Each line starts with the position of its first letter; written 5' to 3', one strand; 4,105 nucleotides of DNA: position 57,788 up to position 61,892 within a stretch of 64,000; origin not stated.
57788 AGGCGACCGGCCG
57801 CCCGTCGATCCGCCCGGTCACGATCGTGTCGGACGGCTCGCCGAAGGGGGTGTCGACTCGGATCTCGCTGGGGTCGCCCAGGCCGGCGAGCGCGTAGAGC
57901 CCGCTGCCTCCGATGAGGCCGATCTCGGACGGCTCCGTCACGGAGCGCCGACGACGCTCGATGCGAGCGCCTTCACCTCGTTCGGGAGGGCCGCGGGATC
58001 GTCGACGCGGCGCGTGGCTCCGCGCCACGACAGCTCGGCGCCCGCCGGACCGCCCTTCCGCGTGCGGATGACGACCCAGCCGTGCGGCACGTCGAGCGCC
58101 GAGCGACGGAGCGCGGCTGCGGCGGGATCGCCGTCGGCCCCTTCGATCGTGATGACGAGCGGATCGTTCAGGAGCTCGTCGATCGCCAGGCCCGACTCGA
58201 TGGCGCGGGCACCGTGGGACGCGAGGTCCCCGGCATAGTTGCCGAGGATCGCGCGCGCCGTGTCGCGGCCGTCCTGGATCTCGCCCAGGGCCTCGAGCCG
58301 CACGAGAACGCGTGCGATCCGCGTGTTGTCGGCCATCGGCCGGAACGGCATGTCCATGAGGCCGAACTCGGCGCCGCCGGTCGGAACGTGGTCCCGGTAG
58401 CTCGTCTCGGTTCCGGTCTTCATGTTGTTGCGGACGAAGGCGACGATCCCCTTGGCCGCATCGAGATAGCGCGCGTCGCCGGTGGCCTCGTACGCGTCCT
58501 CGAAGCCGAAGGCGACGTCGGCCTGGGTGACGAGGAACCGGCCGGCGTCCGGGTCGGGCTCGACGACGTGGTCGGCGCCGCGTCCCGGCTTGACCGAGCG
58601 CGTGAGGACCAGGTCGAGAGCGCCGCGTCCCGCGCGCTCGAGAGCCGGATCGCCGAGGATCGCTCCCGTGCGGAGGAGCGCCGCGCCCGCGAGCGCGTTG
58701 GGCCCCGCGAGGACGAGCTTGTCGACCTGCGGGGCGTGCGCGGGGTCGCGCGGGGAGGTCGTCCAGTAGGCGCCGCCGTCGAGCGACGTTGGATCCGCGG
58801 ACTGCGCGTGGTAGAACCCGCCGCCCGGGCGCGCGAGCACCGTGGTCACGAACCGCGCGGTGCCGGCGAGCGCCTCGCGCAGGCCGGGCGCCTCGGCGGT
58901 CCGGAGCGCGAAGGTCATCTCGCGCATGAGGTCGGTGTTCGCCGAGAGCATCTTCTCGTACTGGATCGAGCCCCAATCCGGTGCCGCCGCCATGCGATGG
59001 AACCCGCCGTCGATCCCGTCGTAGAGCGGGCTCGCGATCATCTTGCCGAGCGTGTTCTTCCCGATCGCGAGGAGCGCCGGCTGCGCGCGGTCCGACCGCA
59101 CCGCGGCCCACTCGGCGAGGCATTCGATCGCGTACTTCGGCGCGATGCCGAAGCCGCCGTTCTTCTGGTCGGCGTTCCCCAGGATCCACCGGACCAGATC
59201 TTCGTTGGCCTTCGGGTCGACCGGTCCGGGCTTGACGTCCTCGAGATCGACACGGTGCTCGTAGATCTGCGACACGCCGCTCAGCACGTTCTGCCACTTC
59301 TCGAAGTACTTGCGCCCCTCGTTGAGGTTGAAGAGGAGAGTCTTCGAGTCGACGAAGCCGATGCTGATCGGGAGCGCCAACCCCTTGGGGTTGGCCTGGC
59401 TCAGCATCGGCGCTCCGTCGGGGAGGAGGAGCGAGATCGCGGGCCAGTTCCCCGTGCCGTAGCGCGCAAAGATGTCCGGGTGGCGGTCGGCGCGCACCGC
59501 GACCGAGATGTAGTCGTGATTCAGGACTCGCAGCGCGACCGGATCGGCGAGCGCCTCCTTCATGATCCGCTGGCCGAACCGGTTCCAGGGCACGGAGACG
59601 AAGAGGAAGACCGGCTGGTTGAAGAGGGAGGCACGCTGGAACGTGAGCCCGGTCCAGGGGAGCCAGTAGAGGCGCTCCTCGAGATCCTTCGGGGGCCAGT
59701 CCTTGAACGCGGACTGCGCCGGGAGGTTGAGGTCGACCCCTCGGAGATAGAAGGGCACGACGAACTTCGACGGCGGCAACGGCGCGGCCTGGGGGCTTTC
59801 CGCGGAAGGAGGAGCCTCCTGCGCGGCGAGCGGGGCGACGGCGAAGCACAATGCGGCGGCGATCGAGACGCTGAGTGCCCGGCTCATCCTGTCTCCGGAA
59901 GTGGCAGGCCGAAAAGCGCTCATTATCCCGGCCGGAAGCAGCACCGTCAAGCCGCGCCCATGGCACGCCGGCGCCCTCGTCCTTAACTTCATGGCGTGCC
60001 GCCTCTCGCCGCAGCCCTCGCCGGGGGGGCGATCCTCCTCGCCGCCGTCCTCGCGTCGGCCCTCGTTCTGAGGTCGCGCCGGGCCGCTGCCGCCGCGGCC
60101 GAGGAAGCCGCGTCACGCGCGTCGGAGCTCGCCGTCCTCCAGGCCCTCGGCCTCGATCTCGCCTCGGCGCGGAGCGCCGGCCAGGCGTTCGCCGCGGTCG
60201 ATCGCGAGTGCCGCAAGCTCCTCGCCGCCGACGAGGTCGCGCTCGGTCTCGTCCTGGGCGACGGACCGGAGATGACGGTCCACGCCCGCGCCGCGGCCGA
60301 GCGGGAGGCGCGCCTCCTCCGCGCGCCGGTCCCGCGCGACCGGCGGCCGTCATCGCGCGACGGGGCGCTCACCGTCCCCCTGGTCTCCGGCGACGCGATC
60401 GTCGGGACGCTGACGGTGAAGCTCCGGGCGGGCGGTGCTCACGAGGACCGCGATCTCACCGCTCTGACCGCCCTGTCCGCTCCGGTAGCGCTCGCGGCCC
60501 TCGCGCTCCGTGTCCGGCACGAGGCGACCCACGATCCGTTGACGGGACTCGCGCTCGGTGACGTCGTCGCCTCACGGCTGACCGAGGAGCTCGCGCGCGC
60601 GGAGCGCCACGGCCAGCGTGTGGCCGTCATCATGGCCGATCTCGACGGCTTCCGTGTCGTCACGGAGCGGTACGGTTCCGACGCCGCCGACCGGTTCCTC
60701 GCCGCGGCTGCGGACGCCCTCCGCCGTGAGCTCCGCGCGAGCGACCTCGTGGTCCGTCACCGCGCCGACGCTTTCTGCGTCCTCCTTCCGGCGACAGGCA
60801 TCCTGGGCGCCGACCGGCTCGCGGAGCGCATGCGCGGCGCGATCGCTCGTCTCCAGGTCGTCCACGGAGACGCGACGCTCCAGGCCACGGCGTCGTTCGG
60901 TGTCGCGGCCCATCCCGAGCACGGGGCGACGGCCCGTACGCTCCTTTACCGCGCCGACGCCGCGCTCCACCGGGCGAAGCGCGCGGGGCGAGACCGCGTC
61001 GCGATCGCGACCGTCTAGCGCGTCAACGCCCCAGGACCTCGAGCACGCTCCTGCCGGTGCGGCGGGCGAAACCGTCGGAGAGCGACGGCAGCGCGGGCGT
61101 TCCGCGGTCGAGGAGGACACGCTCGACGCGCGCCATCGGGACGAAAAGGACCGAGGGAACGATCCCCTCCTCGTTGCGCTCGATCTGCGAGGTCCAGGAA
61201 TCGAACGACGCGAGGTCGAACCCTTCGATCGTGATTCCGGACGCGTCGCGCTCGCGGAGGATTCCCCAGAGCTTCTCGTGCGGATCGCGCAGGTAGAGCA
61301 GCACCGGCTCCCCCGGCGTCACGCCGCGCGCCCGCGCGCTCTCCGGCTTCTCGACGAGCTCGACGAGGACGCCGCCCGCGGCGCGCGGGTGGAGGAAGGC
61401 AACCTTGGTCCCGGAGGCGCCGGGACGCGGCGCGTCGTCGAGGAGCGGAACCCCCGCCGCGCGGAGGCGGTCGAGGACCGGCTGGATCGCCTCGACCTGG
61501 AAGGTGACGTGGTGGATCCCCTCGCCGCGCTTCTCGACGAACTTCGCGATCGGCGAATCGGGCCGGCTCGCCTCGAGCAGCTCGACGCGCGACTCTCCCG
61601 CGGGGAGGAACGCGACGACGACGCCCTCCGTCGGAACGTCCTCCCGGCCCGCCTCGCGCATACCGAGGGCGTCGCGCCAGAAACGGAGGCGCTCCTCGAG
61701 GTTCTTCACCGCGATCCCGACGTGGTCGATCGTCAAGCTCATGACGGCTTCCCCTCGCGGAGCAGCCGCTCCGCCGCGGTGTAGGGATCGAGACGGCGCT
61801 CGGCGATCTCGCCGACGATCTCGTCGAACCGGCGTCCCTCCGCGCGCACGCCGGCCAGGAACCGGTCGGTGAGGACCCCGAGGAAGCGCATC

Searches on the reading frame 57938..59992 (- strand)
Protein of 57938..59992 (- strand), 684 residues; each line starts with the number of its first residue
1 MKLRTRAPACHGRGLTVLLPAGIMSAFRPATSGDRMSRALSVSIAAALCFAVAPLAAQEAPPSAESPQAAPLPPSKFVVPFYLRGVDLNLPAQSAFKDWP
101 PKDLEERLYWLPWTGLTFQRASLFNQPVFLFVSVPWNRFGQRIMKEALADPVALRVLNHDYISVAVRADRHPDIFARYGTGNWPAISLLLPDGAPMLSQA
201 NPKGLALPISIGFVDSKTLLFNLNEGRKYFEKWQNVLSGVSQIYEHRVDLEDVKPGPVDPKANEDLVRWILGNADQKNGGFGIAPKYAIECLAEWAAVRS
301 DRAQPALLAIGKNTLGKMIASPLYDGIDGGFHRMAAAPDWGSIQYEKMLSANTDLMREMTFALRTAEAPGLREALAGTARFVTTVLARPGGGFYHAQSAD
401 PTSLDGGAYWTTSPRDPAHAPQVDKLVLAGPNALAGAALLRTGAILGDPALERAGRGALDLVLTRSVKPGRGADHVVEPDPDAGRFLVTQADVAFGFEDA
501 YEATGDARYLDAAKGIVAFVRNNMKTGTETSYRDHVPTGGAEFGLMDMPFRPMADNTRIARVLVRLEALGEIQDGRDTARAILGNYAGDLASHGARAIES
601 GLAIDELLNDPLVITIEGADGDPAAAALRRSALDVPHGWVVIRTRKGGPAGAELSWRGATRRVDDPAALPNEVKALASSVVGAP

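Call 23: search_protein_families(library=pfam, proteins=[window:57938-59992:-], max_evalue=0.001)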
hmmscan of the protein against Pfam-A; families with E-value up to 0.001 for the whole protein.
window:57938-59992:- (684 aa): 1 family
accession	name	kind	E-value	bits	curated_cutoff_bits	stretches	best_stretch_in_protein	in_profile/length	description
PF03190.21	Thioredox_DsbH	-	2.2e-08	34.6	27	1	105-199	17-119/163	Protein of unknown function, DUF255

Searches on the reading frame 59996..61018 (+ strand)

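Call 23: search_protein_families(library=pfam, proteins=[window:59996-61018:+], max_evalue=0.001)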
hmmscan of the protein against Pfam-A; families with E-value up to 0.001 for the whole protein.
window:59996-61018:+ (340 aa): 1 family
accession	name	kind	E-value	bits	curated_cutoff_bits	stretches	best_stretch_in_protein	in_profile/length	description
PF00990.26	GGDEF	-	1.9e-34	119.2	23.8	1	177-334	1-161/161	Diguanylate cyclase, GGDEF domain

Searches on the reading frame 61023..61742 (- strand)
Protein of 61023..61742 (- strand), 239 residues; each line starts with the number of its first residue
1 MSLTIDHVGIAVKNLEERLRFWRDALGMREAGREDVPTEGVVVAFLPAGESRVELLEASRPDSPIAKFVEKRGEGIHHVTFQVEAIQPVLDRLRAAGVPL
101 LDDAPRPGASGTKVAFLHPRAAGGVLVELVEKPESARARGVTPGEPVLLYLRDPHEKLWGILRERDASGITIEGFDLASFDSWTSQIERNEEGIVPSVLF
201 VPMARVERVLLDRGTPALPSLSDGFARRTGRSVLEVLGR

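Call 23: search_protein_families(library=pfam, proteins=[window:61023-61742:-], max_evalue=0.001)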
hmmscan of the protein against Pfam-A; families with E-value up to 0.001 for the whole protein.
window:61023-61742:- (239 aa): 4 families
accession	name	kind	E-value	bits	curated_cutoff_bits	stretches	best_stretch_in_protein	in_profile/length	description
PF13669.12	Glyoxalase_4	-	1.3e-24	87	27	1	6-116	1-109/109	Glyoxalase/Bleomycin resistance protein/Dioxygenase superfamily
PF00903.31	Glyoxalase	-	9.7e-21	74.8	20.6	1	4-129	1-121/121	Glyoxalase/Bleomycin resistance protein/Dioxygenase superfamily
PF13468.12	Glyoxalase_3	-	1e-06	29.3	25.1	1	5-103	1-102/176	Glyoxalase-like domain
PF18029.7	Glyoxalase_6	-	0.0003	21.8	23.6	1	9-108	3-91/106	Glyoxalase-like domain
